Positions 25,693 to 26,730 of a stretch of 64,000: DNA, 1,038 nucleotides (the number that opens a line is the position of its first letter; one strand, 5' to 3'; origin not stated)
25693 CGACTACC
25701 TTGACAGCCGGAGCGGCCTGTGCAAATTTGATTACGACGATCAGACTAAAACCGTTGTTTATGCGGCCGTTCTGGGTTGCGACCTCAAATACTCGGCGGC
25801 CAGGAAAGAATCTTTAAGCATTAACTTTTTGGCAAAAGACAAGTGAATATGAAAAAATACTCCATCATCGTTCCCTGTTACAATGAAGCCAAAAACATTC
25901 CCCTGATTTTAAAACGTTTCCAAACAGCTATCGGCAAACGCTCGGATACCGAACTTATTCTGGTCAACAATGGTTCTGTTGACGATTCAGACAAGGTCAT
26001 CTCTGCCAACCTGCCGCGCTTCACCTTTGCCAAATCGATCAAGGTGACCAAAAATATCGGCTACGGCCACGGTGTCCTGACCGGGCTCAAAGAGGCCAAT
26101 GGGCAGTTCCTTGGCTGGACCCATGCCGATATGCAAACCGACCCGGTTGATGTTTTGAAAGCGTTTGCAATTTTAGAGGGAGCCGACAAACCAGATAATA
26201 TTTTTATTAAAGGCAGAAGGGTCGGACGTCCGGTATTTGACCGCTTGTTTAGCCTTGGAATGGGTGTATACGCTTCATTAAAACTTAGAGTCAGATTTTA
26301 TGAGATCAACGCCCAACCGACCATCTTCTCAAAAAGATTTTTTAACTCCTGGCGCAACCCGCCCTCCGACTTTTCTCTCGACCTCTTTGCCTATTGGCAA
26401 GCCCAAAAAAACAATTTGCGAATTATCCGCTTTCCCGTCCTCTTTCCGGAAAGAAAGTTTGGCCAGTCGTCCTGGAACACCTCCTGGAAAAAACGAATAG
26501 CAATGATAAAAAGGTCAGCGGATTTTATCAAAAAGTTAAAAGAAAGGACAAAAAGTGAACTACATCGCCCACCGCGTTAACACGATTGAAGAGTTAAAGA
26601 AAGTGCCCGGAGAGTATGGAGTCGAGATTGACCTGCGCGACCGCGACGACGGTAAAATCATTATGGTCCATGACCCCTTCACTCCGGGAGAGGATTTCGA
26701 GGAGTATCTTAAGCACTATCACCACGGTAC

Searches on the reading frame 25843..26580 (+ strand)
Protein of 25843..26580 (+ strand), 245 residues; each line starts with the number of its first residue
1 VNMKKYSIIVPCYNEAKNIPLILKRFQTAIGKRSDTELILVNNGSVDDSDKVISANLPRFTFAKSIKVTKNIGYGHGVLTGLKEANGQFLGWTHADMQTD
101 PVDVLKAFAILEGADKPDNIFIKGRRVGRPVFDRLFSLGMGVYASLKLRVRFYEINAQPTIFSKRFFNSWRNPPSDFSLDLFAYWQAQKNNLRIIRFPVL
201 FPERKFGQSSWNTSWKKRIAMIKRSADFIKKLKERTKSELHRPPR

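Call 89: search_protein_families(library=pfam, proteins=[window:25843-26580:+], max_evalue=0.0001)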
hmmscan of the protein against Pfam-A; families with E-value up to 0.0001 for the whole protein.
window:25843-26580:+ (245 aa): 1 family
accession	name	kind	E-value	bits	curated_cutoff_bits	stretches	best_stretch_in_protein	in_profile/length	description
PF00535.33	Glycos_transf_2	-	2.8e-15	57.1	23.3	1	7-113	1-105/168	Glycosyl transferase family 2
